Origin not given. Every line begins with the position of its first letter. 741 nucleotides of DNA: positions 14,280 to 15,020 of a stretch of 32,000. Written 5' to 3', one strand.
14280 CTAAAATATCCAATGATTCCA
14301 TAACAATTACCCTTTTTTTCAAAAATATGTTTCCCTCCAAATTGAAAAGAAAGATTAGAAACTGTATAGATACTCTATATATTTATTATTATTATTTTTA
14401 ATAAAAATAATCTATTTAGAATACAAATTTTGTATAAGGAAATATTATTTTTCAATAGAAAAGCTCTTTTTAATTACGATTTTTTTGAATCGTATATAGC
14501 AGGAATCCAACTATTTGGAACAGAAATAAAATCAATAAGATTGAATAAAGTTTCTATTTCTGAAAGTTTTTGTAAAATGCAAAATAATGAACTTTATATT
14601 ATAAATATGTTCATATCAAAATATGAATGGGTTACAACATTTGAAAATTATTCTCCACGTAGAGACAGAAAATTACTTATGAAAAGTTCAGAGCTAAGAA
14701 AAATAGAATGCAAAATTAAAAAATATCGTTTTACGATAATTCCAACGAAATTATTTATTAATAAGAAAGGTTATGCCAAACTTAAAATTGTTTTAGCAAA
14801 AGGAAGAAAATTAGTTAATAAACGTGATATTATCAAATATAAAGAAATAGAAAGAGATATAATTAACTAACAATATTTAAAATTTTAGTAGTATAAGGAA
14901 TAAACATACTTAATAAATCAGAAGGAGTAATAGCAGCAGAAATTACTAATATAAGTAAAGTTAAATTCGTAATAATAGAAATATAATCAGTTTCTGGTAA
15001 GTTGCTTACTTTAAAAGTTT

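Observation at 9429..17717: Four pseudogenes within 8 kb, three in protein export or envelope quality control: a possible coordinated loss of one functional module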

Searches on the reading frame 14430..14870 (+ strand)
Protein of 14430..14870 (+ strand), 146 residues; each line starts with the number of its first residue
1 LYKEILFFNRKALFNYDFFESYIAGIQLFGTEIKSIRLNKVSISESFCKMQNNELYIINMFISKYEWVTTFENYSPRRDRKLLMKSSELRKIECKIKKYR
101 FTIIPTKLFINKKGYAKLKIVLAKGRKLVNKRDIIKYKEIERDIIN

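Call 8: search_protein_families(library=pfam, proteins=[window:14430-14870:+])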
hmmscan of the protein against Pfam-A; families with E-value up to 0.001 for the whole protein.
window:14430-14870:+ (146 aa): 1 family
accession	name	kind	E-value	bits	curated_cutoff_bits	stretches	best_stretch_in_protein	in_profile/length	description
PF01668.23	SmpB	-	8.5e-45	152.6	27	1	9-144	4-137/143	SmpB protein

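Call 9: find_homologous_proteins(query=window:14430-14870:+)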
Query window:14430-14870:+ (146 aa): 1119 proteins with E <= 0.001 among 1131 candidates; the best 120 are listed.
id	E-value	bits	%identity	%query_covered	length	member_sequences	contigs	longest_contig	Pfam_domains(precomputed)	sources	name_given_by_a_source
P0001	1.2e-86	306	100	100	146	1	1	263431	PF01668.24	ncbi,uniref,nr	ncbi:SsrA-binding protein [Candidatus Uzinura diaspidicola str. ASNER]|uniref:SsrA-binding protein n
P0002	1.6e-75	270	87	100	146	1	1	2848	PF01668.24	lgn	-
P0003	4.1e-75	269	88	99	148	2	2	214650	PF01668.24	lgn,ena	-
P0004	4.6e-74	265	88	99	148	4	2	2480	PF01668.24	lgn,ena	-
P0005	2.1e-69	250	83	99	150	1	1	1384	PF01668.24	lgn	-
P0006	5.6e-69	249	84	97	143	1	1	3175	PF01668.24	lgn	-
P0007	6.1e-69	249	81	100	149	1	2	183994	PF01668.24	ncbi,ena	-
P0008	2.6e-67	243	79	99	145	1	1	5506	PF01668.24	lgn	-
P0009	2.6e-66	240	80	100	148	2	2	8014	PF01668.24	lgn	-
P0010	6.3e-66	239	79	99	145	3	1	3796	PF01668.24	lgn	-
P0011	9.1e-66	238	79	99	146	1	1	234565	PF01668.24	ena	-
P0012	1.5e-65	238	78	99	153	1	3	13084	PF01668.24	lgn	-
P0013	1.9e-65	237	78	99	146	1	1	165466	PF01668.24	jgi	-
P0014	1.9e-65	237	78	99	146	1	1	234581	PF01668.24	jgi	-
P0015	4.5e-65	236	81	99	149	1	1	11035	PF01668.24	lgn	-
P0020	5.5e-64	233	76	99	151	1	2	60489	PF01668.24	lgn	-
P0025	2.6e-60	221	79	96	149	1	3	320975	PF01668.24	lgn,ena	-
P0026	7.2e-60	219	75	99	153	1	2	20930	PF01668.24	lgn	-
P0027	5.6e-56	207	77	90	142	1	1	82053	PF01668.24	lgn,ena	-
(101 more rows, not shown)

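Call 11: find_encoding_contigs(protein=P0003, flank=10000, max_places=2)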
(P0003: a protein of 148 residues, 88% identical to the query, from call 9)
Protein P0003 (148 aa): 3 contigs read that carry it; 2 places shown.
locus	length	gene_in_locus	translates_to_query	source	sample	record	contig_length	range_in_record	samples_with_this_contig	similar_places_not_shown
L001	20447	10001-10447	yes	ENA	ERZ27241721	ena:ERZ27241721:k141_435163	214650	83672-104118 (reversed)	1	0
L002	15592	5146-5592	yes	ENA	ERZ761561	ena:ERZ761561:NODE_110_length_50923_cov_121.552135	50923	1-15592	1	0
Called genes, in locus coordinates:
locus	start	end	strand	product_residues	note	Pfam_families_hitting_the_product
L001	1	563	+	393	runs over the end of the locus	PF00364:Biotin_lipoyl, PF02817:E3_binding, PF00198:2-oxoacid_dh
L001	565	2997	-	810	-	PF00521:DNA_topoisoIV, PF03989:DNA_gyraseA_C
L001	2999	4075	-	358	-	PF13685:Fe-ADH_2 (weak), PF01761:DHQ_synthase, PF24621:DHQS_C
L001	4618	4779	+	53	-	-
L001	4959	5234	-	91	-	-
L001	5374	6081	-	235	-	PF01113:DapB_N, PF05173:DapB_C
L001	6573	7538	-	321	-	PF02779:Transket_pyr, PF02780:Transketolase_C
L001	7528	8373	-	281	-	PF00456:Transketolase_N, PF13292:DXP_synthase_N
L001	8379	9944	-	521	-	PF00005:ABC_tran, PF02463:SMC_N (faint), PF13304:AAA_21 (weak), PF12848:ABC_tran_Xtn, PF00005:ABC_tran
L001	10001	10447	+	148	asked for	PF01668:SmpB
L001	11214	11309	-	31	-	PF14128:DUF4295 (weak)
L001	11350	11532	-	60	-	PF00471:Ribosomal_L33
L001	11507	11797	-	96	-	PF00830:Ribosomal_L28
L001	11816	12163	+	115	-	PF02410:RsfS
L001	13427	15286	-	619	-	PF00012:HSP70, PF06723:MreB_Mbl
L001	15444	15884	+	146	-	PF00572:Ribosomal_L13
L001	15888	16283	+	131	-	PF00380:Ribosomal_S9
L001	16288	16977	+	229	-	PF00318:Ribosomal_S2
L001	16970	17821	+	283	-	PF25025:EF-Ts_N (weak), PF00889:EF_TS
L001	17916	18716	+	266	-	PF00557:Peptidase_M24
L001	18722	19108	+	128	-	PF00164:Ribosom_S12_S23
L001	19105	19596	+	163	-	PF00177:Ribosomal_S7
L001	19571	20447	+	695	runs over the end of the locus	PF00009:GTP_EFTU, PF03144:GTP_EFTU_D2, PF22042:EF-G_D2, PF14492:EFG_III, PF16658:RF3_C (weak), PF03764:EFG_IV, PF00679:EFG_C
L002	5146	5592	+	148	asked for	PF01668:SmpB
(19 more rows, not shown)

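Call 12: find_encoding_contigs(protein=P0007, flank=10000, max_places=2)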
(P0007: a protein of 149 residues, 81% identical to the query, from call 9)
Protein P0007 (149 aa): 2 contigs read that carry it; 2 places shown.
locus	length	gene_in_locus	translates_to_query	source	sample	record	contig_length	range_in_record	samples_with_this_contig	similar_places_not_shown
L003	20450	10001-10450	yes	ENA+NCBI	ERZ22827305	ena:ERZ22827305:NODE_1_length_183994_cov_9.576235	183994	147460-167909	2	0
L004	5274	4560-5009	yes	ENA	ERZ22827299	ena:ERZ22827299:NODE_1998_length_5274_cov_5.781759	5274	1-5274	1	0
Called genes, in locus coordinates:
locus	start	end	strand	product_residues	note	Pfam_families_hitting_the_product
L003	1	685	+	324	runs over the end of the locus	PF00676:E1_dh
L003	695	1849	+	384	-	PF00364:Biotin_lipoyl, PF02817:E3_binding, PF00198:2-oxoacid_dh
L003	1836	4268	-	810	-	PF00521:DNA_topoisoIV, PF03989:DNA_gyraseA_C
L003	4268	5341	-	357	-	PF13685:Fe-ADH_2 (weak), PF01761:DHQ_synthase, PF24621:DHQS_C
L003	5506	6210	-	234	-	PF01113:DapB_N, PF05173:DapB_C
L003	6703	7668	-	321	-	PF02779:Transket_pyr, PF02780:Transketolase_C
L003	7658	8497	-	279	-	PF00456:Transketolase_N, PF13292:DXP_synthase_N (weak)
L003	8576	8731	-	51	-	-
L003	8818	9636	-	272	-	PF00005:ABC_tran (faint), PF13304:AAA_21 (weak), PF12848:ABC_tran_Xtn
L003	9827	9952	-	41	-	-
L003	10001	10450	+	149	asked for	PF01668:SmpB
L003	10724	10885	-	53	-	PF14128:DUF4295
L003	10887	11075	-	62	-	PF00471:Ribosomal_L33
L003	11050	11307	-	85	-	PF00830:Ribosomal_L28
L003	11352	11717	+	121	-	PF02410:RsfS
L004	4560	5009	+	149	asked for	PF01668:SmpB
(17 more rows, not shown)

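Call 13: find_encoding_contigs(protein=P0025, flank=10000, max_places=1)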
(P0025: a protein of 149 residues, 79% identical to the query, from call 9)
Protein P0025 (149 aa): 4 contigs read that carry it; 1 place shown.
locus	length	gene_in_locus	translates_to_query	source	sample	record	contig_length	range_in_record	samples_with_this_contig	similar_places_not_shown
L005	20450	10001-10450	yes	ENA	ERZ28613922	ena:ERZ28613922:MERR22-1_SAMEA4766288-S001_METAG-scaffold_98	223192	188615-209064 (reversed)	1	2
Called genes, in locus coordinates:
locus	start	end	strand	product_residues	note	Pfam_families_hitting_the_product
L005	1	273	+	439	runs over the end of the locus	PF00364:Biotin_lipoyl, PF02817:E3_binding, PF00198:2-oxoacid_dh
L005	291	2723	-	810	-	PF00521:DNA_topoisoIV, PF03989:DNA_gyraseA_C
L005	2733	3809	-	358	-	PF01761:DHQ_synthase, PF24621:DHQS_C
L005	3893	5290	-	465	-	PF18936:DUF5684, PF10502:Peptidase_S26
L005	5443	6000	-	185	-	PF01113:DapB_N, PF05173:DapB_C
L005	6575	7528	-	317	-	PF02779:Transket_pyr, PF02780:Transketolase_C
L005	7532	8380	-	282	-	PF00456:Transketolase_N, PF13292:DXP_synthase_N (weak)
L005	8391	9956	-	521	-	PF00005:ABC_tran, PF02463:SMC_N (faint), PF13304:AAA_21 (faint), PF12848:ABC_tran_Xtn, PF00005:ABC_tran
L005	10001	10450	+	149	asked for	PF01668:SmpB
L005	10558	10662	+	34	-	-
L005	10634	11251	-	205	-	PF00902:TatC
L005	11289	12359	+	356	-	PF01926:MMR_HSR1, PF02421:FeoB_N (weak), PF06071:YchF-GTPase_C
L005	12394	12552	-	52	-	PF14128:DUF4295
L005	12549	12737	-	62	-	PF00471:Ribosomal_L33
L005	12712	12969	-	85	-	PF00830:Ribosomal_L28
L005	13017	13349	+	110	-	PF02410:RsfS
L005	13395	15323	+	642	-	PF06068:TIP49 (weak), PF05496:RuvB_N (faint), PF00004:AAA, PF07728:AAA_5 (weak), PF20720:nSTAND3, PF17862:AAA_lid_3, PF01434:Peptidase_M41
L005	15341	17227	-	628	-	PF00012:HSP70, PF06723:MreB_Mbl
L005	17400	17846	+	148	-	PF00572:Ribosomal_L13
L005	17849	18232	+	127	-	PF00380:Ribosomal_S9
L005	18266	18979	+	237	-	PF00318:Ribosomal_S2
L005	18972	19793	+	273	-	PF25025:EF-Ts_N (weak), PF00889:EF_TS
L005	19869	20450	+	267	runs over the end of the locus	PF00557:Peptidase_M24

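Call 14: find_encoding_contigs(protein=P0011, flank=10000, max_places=1)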
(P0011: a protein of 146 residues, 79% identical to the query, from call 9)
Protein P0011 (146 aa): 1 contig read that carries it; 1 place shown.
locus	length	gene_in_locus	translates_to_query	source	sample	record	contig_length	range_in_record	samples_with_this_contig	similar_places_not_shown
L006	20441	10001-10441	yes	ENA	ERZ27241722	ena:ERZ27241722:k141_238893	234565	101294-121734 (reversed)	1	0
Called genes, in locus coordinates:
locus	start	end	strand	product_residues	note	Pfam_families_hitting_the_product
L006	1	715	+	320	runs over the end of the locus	PF00676:E1_dh, PF02775:TPP_enzyme_C (weak)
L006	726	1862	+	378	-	PF00364:Biotin_lipoyl, PF02817:E3_binding, PF00198:2-oxoacid_dh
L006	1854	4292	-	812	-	PF00521:DNA_topoisoIV, PF03989:DNA_gyraseA_C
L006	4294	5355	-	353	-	PF13685:Fe-ADH_2 (faint), PF01761:DHQ_synthase, PF24621:DHQS_C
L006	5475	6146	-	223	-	PF01113:DapB_N, PF05173:DapB_C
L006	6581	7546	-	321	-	PF02779:Transket_pyr, PF02780:Transketolase_C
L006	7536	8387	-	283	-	PF00456:Transketolase_N, PF13292:DXP_synthase_N (weak)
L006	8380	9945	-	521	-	PF00005:ABC_tran, PF02463:SMC_N (faint), PF13304:AAA_21 (weak), PF12848:ABC_tran_Xtn, PF00005:ABC_tran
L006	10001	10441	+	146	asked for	PF01668:SmpB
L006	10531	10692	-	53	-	PF14128:DUF4295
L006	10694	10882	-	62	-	PF00471:Ribosomal_L33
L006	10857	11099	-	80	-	PF00830:Ribosomal_L28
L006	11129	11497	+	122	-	PF02410:RsfS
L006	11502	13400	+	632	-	PF06068:TIP49 (weak), PF05496:RuvB_N (faint), PF07728:AAA_5 (weak), PF20720:nSTAND3, PF00004:AAA, PF17862:AAA_lid_3, PF01434:Peptidase_M41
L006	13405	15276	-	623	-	PF00012:HSP70, PF06723:MreB_Mbl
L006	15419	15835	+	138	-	PF00572:Ribosomal_L13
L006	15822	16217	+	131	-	PF00380:Ribosomal_S9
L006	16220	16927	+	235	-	PF00318:Ribosomal_S2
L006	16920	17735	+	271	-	PF25025:EF-Ts_N (weak), PF00889:EF_TS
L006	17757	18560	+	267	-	PF00557:Peptidase_M24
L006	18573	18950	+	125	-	PF00164:Ribosom_S12_S23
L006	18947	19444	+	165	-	PF00177:Ribosomal_S7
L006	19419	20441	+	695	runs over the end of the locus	PF00009:GTP_EFTU, PF03144:GTP_EFTU_D2, PF22042:EF-G_D2, PF14492:EFG_III, PF03764:EFG_IV, PF00679:EFG_C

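Call 15: find_encoding_contigs(protein=P0020, flank=10000, max_places=1)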
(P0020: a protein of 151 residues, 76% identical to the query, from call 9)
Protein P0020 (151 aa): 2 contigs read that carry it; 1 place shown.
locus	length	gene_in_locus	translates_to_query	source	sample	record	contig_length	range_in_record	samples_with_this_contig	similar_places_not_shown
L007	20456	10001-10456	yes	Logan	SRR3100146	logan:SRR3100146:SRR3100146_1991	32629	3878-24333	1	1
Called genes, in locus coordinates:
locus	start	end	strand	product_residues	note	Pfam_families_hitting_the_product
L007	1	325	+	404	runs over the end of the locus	PF01171:ATP_bind_3, PF28558:TilS_SCL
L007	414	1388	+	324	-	PF00676:E1_dh, PF02775:TPP_enzyme_C (weak), PF13292:DXP_synthase_N (weak)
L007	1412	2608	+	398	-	PF00364:Biotin_lipoyl, PF02817:E3_binding, PF00198:2-oxoacid_dh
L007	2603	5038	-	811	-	PF00521:DNA_topoisoIV, PF03989:DNA_gyraseA_C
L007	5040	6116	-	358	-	PF13685:Fe-ADH_2 (weak), PF01761:DHQ_synthase, PF24621:DHQS_C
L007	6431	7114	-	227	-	PF01113:DapB_N, PF05173:DapB_C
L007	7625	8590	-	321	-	PF02779:Transket_pyr, PF02780:Transketolase_C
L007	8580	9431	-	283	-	PF00456:Transketolase_N, PF13292:DXP_synthase_N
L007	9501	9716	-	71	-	-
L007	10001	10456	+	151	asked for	PF01668:SmpB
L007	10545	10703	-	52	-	PF14128:DUF4295 (weak)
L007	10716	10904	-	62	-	PF00471:Ribosomal_L33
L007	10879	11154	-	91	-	PF00830:Ribosomal_L28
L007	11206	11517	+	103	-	PF02410:RsfS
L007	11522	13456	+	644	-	PF05496:RuvB_N (faint), PF00004:AAA, PF07728:AAA_5 (weak), PF20720:nSTAND3 (weak), PF17862:AAA_lid_3, PF01434:Peptidase_M41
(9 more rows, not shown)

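Call 49: search_protein_families(library=ncbifam, proteins=[L001:8379-9944:-, L005:3893-5290:-, L005:10634-11251:-, L005:13395-15323:+, L005:11289-12359:+], max_evalue=0.00001)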
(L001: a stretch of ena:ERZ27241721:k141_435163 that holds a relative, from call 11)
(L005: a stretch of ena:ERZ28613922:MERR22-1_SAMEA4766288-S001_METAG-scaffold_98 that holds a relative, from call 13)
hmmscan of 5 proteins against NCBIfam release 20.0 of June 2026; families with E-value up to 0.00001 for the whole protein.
L001:8379-9944:- (521 aa): 187 families (the best 25 are shown)
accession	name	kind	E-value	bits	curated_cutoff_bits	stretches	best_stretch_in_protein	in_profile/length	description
NF011646.0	PRK15064.1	equivalog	3.8e-180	599.8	762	1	1-516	1-514/530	ABC-F family ATPase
NF000355.4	ribo_prot_ABC_F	equivalog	5.3e-103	345.5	380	2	2-288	3-250/499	ribosomal protection-like ABC-F family protein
NF007921.0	PRK10636.1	equivalog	1.1e-91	308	917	1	1-505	1-495/638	ABC transporter ATP-binding protein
NF008775.0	PRK11819.1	equivalog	6.7e-89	299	599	1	12-509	17-514/556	energy-dependent translational throttle protein EttA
TIGR03719.1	ABC_ABC_ChvD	subfamily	3.1e-88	296.8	806.75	1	12-508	16-511/552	energy-dependent translational throttle protein EttA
NF050005.1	ABC_ATPase_Uup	equivalog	3.7e-86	289.7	900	1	2-517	4-517/636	ATP-binding cassette ATPase Uup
NF000170.2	ABCF_Vga_all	exception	8.1e-79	265.5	725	3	283-512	235-455/521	Vga family ABC-F type ribosomal protection protein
NF008358.0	PRK11147.1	equivalog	2.9e-77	260.4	936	1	2-507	4-508/635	ABC transporter ATP-binding protein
NF000514.1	ABCF_OptrA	exception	3e-69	234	1450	1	8-511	27-533/655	ABC-F type ribosomal protection protein OptrA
NF000168.2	ABCF_Msr_all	exception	8.2e-65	219.3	680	3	249-513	226-481/487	Msr family ABC-F type ribosomal protection protein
NF043038.1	ABCF_CplR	exception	5.4e-62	210.2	780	2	286-513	253-472/544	ABC-F type ribosomal protection protein CplR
NF000169.2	ABCF_Sal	exception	1.9e-60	205.1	725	3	67-284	56-259/542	Sal family ABC-F type ribosomal protection protein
NF000171.1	ABCF_producer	exception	6.1e-60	203.2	800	2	10-286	12-290/541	TlrC/CarA/OleB/SrmB family ABC-F type ribosomal protection protein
NF000167.2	ABCF_Lsa_all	exception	1.2e-51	176.2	750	3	158-290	120-250/492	Lsa family ABC-F type ribosomal protection protein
NF000166.1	ABCF_CarA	exception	1.8e-47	161.7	1050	2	13-278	17-293/556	ABC-F type ribosomal protection protein Car(A)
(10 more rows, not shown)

L005:3893-5290:- (465 aa): 4 families
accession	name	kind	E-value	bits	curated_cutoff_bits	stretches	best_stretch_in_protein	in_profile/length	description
TIGR02227.1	sigpep_I_bact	equivalog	2.5e-37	128.3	47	2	116-265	3-107/162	signal peptidase I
NF008114.0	PRK10861.1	equivalog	7.2e-29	101.1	277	2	396-441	258-303/324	signal peptidase I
TIGR02771.1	TraF_Ti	equivalog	1.5e-09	37.6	100.25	0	396-438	127-170/171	conjugative transfer signal peptidase TraF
NF010459.0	PRK13884.1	subfamily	3.5e-06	26.6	156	0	388-433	125-170/178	conjugal transfer peptidase TraF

L005:10634-11251:- (205 aa): 3 families
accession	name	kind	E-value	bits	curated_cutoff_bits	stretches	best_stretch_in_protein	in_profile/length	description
TIGR00945.1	tatC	equivalog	9e-26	91.1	132.7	1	11-204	1-168/215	twin-arginine translocase subunit TatC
TIGR01912.1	TatC-Arch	equivalog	1e-12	48.3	192.6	1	54-203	23-173/234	Sec-independent protein translocase TatC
NF008174.0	PRK10921.1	equivalog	9e-11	41.8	432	1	78-203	54-178/258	Sec-independent protein translocase subunit TatC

L005:13395-15323:+ (642 aa): 21 families
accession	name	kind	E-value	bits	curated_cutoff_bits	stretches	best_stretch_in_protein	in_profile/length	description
TIGR01241.2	FtsH_fam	equivalog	3.4e-227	756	600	1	15-620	4-598/598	ATP-dependent zinc metalloprotease FtsH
NF008004.0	PRK10733.1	equivalog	2.3e-153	511.6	1008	1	142-624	107-593/644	ATP-dependent zinc metalloprotease FtsH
NF003069.1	PRK03992.1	subfamily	1.4e-95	320.6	500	1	175-432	116-374/379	proteasome-activating nucleotidase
TIGR01242.2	TIGR01242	subfamily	1.5e-88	297.2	500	1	182-433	106-358/362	proteasome-activating nucleotidase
NF047747.1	PrtsmActNtasePan2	equivalog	1.5e-77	261.5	700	1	173-430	134-392/397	proteasome-activating nucleotidase Pan2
NF047748.1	PrtsmActNtasePan1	equivalog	5.4e-77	259.5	750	1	173-431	131-390/405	proteasome-activating nucleotidase Pan1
TIGR01243.1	CDC48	subfamily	3.6e-74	250.4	802.65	1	186-428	449-697/733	CDC48 family AAA ATPase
NF041006.2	cell_div_CdvC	equivalog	3.8e-43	147.8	650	1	173-410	88-322/370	cell division protein CdvC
TIGR03689.1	pup_AAA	equivalog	1.6e-42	145.9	504.75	1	185-378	177-383/512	proteasome ATPase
NF042959.1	IteA_antiphage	equivalog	2.8e-35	122.2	510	1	191-432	93-326/367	anti-phage ATPase IteA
NF003229.0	PRK04195.1-5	equivalog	6.7e-10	38.2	280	1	189-296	16-117/413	replication factor C large subunit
TIGR03922.1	T7SS_EccA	equivalog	3.6e-09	35.7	466.65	1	189-344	275-431/557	type VII secretion AAA-ATPase EccA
NF003745.1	PRK05342.1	equivalog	8.6e-08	31.4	359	1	225-307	111-198/418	ATP-dependent Clp protease ATP-binding subunit ClpX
TIGR00382.1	clpX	equivalog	1.3e-07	31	370.75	1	226-315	120-214/414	ATP-dependent protease ATP-binding subunit ClpX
NF000868.0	PRK00080.1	equivalog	6e-07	28.7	282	0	206-296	34-116/330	Holliday junction branch migration DNA helicase RuvB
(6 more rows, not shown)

L005:11289-12359:+ (356 aa): 9 families
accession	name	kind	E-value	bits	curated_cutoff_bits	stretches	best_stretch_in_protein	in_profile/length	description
TIGR00092.1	TIGR00092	equivalog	2.1e-121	405.5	279.2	1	1-355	3-367/368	redox-regulated ATPase YchF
NF007171.0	PRK09602.1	subfamily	3.9e-30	105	387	1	2-163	4-176/397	YchF-related putative GTPase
NF008956.1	PRK12299.1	equivalog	2.7e-20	72.6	300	1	3-152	161-270/327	GTPase ObgE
TIGR02729.1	Obg_CgtA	equivalog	1.8e-19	69.9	280.25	1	3-183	160-318/329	Obg family GTPase CgtA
NF008955.0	PRK12297.1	equivalog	2.4e-19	69.6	406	1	3-186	162-321/429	GTPase ObgE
NF008954.1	PRK12296.1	equivalog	1.5e-16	59.9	377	1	4-142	163-279/470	GTPase ObgE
TIGR00231.1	small_GTP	domain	4e-11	43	42.5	1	1-104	4-93/164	GTP-binding protein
TIGR03596.1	GTPase_YlqF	equivalog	6.5e-06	25.7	208.2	0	2-34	120-153/276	ribosome biogenesis GTPase YlqF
TIGR00437.1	feoB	equivalog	8.9e-06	24.7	315.65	0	7-49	1-43/594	ferrous iron transport protein B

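Call 64: find_homologous_proteins(query=L006:11502-13400:+, max_evalue=1e-100)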
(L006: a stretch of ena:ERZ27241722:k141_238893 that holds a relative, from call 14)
Query L006:11502-13400:+ (632 aa): 8000 proteins with E <= 1e-100 among 8000 candidates; the best 120 are listed.
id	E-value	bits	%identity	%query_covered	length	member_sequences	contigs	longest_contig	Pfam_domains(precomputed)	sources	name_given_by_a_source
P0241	0.0e+0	1389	100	100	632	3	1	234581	PF06068.20,PF00004.36,PF05496.19,PF17862.8,PF01434.25,PF07728.21,PF20720.4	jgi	-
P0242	0.0e+0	1139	83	95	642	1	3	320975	PF06068.20,PF00004.36,PF05496.19,PF17862.8,PF01434.25,PF07728.21,PF20720.4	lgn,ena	-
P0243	0.0e+0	1094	78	99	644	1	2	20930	PF06068.20,PF00004.36,PF05496.19,PF17862.8,PF01434.25,PF07728.21,PF20720.4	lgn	-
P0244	0.0e+0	1073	77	98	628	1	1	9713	PF00004.36,PF05496.19,PF17862.8,PF01434.25,PF07728.21,PF20720.4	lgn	-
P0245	0.0e+0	1037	77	95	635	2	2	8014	PF00004.36,PF17862.8,PF01434.25,PF07728.21,PF20720.4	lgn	-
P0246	2.9e-293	992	73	99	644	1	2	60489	PF00004.36,PF05496.19,PF17862.8,PF01434.25,PF07728.21,PF20720.4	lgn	-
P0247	1.7e-291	986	71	99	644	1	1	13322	PF06068.20,PF00004.36,PF05496.19,PF17862.8,PF01434.25,PF07728.21,PF20720.4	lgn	-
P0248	2.9e-264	896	65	99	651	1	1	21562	PF06068.20,PF06480.21,PF00004.36,PF13401.13,PF17862.8,PF01434.25,PF20720.4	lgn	-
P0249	1.9e-262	890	64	99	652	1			PF06068.20,PF06480.21,PF00004.36,PF13401.13,PF17862.8,PF01434.25,PF20720.4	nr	nr:ATP-dependent zinc metalloprotease FtsH [Bacteroidetes bacterium endosymbiont of Geopemphigus sp.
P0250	2.1e-262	890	64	99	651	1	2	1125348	PF06068.20,PF06480.21,PF00004.36,PF13401.13,PF17862.8,PF01434.25,PF20720.4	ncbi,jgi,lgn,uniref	ncbi:ATP-dependent zinc metalloprotease FtsH [Bacteroidetes bacterium endosymbiont of Geopemphigus s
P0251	5.4e-261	886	64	97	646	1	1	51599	PF06068.20,PF06480.21,PF00004.36,PF13401.13,PF17862.8,PF01434.25,PF20720.4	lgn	-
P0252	5.5e-252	856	63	99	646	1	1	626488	PF06480.21,PF00004.36,PF17862.8,PF01434.25,PF20720.4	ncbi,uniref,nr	ncbi:ATP-dependent zinc metalloprotease FtsH [Blattabacterium cuenoti]|uniref:ATP-dependent zinc met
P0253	6.0e-252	856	64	97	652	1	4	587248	PF06480.21,PF00004.36,PF17862.8,PF01434.25,PF20720.4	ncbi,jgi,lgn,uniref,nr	ncbi:MAG: ATP-dependent zinc metalloprotease FtsH [Flavobacteriales bacterium]|jgi:cell division pro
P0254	1.9e-250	851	63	99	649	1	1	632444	PF06480.21,PF00004.36,PF17862.8,PF01434.25,PF20720.4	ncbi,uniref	ncbi:ATP-dependent zinc metalloprotease FtsH [Blattabacterium cuenoti]|uniref:ATP-dependent zinc met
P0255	2.1e-250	851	64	97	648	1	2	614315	PF06068.20,PF06480.21,PF00004.36,PF17862.8,PF01434.25,PF07728.21,PF20720.4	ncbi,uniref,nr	ncbi:cell division protein FtsH [Blattabacterium punctulatus]|uniref:ATP-dependent zinc metalloprote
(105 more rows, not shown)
